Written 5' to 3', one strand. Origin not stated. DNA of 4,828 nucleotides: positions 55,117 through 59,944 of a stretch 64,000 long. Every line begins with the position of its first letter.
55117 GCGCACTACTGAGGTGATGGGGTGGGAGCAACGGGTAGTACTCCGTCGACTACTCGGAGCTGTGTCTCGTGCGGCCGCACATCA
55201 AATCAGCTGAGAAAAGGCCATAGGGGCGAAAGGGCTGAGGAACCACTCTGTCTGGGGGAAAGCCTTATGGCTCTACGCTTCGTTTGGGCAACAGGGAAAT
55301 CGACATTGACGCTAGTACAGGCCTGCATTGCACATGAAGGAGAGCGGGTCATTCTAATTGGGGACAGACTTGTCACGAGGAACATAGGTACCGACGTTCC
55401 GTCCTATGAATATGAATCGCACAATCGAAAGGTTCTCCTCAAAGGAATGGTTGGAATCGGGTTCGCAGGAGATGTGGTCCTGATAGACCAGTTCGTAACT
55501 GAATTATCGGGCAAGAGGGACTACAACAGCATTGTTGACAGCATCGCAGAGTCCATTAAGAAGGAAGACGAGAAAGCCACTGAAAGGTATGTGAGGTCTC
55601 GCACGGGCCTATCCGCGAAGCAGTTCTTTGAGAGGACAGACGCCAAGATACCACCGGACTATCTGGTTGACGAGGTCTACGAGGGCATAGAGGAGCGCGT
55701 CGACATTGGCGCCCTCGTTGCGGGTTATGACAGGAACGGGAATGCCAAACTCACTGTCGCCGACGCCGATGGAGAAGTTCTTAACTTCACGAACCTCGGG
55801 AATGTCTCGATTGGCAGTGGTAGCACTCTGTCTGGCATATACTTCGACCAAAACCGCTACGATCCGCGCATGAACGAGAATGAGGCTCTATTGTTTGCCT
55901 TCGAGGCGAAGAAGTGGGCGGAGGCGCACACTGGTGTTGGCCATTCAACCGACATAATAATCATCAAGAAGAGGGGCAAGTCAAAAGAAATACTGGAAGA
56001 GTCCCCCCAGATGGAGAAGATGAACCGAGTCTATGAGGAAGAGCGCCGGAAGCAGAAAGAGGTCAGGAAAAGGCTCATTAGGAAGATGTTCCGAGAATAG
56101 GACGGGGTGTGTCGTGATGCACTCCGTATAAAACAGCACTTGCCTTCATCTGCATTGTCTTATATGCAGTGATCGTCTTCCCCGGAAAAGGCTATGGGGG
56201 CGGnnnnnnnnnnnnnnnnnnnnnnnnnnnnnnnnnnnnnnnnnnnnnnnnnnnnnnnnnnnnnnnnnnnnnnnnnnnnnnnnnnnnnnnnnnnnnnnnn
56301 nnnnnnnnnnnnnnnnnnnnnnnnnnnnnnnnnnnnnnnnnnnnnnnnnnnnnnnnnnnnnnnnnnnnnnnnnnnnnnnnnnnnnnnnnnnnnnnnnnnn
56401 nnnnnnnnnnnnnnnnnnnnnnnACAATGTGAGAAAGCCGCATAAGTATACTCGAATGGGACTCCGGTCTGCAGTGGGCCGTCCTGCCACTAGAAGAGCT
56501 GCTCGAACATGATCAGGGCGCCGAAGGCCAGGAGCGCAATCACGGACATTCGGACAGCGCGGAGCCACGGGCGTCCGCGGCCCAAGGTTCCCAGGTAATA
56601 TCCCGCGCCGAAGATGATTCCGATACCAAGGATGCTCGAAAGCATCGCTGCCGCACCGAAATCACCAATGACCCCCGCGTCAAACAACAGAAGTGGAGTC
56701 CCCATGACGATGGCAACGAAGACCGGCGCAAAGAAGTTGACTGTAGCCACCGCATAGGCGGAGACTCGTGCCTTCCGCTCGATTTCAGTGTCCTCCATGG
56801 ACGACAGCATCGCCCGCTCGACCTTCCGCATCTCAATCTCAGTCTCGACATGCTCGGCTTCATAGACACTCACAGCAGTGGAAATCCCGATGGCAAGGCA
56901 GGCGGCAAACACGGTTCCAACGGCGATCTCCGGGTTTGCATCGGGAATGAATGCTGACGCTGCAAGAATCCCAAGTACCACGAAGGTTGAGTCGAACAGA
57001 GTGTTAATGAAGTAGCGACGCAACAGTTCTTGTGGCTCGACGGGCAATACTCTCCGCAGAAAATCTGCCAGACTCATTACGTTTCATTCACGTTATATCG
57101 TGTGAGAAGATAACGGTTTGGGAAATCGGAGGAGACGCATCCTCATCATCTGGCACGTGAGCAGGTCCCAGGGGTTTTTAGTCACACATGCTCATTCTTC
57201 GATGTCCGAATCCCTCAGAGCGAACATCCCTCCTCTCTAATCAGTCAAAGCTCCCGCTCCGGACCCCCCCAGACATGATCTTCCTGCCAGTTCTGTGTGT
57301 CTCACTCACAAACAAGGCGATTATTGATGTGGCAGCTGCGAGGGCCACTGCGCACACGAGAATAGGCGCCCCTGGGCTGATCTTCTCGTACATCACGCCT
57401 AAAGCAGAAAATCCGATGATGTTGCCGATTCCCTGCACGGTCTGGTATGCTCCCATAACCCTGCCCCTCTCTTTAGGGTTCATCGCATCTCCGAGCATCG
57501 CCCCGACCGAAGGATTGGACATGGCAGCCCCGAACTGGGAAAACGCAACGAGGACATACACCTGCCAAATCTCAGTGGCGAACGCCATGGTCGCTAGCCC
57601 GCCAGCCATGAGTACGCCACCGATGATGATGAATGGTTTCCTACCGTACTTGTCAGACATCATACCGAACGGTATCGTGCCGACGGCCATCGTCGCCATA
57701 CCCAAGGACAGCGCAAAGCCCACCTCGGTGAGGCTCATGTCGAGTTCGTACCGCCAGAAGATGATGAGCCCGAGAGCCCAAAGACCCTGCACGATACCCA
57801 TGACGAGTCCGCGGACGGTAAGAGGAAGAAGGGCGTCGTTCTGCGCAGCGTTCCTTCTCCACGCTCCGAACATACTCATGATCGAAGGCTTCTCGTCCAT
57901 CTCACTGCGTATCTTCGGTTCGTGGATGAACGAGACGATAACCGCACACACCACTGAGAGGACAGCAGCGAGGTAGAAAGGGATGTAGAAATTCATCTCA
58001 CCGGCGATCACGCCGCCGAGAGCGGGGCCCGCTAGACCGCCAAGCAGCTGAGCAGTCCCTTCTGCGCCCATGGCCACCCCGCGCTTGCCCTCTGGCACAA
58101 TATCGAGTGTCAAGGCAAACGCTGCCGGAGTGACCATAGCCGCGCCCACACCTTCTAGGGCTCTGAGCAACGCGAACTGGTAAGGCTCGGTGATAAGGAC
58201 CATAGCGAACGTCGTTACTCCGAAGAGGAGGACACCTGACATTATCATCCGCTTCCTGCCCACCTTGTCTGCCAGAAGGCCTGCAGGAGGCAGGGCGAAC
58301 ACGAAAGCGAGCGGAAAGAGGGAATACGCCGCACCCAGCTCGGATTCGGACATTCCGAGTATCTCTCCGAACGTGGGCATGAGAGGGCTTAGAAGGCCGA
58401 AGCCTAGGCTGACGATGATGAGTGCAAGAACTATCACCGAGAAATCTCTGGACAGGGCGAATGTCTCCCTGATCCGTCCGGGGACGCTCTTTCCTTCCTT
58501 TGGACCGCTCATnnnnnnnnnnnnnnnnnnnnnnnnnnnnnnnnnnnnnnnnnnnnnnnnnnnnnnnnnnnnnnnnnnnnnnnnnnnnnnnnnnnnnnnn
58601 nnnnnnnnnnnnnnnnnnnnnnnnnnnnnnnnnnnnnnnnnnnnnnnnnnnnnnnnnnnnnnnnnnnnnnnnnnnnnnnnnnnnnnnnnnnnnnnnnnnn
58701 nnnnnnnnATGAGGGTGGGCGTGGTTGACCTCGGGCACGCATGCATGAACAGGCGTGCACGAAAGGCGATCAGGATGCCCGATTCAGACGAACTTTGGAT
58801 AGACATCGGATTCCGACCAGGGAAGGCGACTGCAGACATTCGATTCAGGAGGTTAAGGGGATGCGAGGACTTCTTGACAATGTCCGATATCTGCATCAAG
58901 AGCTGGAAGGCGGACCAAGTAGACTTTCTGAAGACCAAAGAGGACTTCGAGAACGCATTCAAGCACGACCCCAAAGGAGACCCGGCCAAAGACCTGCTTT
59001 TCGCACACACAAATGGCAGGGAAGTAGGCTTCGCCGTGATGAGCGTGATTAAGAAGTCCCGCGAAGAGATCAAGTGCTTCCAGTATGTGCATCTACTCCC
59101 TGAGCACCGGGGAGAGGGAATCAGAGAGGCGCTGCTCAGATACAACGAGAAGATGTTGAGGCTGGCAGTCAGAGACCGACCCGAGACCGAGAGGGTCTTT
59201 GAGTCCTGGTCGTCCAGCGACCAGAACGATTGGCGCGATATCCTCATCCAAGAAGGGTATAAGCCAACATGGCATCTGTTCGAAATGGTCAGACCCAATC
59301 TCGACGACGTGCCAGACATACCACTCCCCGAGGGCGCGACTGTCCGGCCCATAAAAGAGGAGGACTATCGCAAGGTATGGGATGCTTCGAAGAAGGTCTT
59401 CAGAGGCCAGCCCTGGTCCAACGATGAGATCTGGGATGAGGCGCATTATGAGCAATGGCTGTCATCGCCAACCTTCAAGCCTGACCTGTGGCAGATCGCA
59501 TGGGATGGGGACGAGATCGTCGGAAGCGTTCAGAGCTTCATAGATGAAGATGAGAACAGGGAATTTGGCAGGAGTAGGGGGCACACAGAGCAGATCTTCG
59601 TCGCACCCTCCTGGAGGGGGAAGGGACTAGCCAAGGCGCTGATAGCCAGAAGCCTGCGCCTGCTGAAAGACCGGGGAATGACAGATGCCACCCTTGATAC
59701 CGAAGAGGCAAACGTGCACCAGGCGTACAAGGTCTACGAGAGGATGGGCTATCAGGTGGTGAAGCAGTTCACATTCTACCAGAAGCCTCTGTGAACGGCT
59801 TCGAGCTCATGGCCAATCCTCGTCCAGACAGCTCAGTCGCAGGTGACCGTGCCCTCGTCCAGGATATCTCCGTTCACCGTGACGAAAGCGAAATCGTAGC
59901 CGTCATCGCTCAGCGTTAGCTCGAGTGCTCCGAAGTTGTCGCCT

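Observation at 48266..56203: A conserved 23-nt direct repeat punctuates about 1-kb gene units: a cassette-array (integron/CALIN-like) architecture with a non-canonical site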

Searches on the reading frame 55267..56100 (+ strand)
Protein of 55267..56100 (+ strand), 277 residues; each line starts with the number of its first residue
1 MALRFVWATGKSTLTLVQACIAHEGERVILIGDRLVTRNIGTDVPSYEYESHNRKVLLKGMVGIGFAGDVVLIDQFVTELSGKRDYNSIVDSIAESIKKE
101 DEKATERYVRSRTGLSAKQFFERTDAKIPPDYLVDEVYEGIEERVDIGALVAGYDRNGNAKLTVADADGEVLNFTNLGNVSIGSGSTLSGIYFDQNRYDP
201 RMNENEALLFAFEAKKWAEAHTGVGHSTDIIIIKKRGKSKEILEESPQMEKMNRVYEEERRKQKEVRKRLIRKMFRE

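Call 11: search_protein_families(library=pfam, proteins=[window:55267-56100:+], max_evalue=0.01)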
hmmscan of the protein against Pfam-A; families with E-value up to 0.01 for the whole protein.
window:55267-56100:+ (277 aa): 1 family
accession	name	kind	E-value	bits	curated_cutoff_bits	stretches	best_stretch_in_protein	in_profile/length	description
PF00227.31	Proteasome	-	0.0001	22.4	22.4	1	123-212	74-167/189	Proteasome subunit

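Call 48: find_encoding_contigs(protein=window:55267-56100:+, flank=10000, max_places=10)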
Protein window:55267-56100:+ (277 aa): no gene with exactly this product is on record in the collection.

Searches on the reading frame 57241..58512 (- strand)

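Call 42: search_protein_families(library=pfam, proteins=[window:57241-58512:-], max_evalue=0.001)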
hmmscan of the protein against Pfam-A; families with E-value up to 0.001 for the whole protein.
window:57241-58512:- (423 aa): 6 families
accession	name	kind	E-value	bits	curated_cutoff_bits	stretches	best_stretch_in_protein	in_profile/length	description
PF07690.21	MFS_1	-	5.8e-66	223.2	33.4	2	28-222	2-203/347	Major Facilitator Superfamily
PF00083.30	Sugar_tr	-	8.3e-13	48.5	22.3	2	56-198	45-193/452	Sugar (and other) transporter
PF03209.21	PUCC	-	2.9e-08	33.6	21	1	22-175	207-365/401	PUCC protein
PF05977.19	MFS_3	-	1.4e-07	30.8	27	1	67-400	57-392/524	Transmembrane secretion effector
PF12832.13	MFS_1_like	-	9.6e-07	28.6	25.2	0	257-404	29-181/373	MFS_1 like family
PF03092.22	BT1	-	2.3e-05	23.8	22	0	239-405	2-177/432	BT1 family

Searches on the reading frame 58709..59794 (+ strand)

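Call 42: search_protein_families(library=pfam, proteins=[window:58709-59794:+], max_evalue=0.001)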
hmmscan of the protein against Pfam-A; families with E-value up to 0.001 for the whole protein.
window:58709-59794:+ (361 aa): 6 families
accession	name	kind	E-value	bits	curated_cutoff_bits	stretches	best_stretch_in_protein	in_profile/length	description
PF00583.31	Acetyltransf_1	-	3e-20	73.1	20.7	1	238-348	18-116/116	Acetyltransferase (GNAT) family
PF13508.13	Acetyltransf_7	-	9.1e-19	68.1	27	1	263-349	7-83/84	Acetyltransferase (GNAT) domain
PF13673.13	Acetyltransf_10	-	4.4e-11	43.3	23.6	1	263-353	35-112/128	Acetyltransferase (GNAT) domain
PF13527.13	Acetyltransf_9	-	8.1e-10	39.2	25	1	212-350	2-126/127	Acetyltransferase (GNAT) domain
PF13302.13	Acetyltransf_3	-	3.9e-05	24.8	25.4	1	211-348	3-137/138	Acetyltransferase (GNAT) domain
PF08445.16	FR47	-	0.00022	21.6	22.1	0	294-353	25-82/86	FR47-like protein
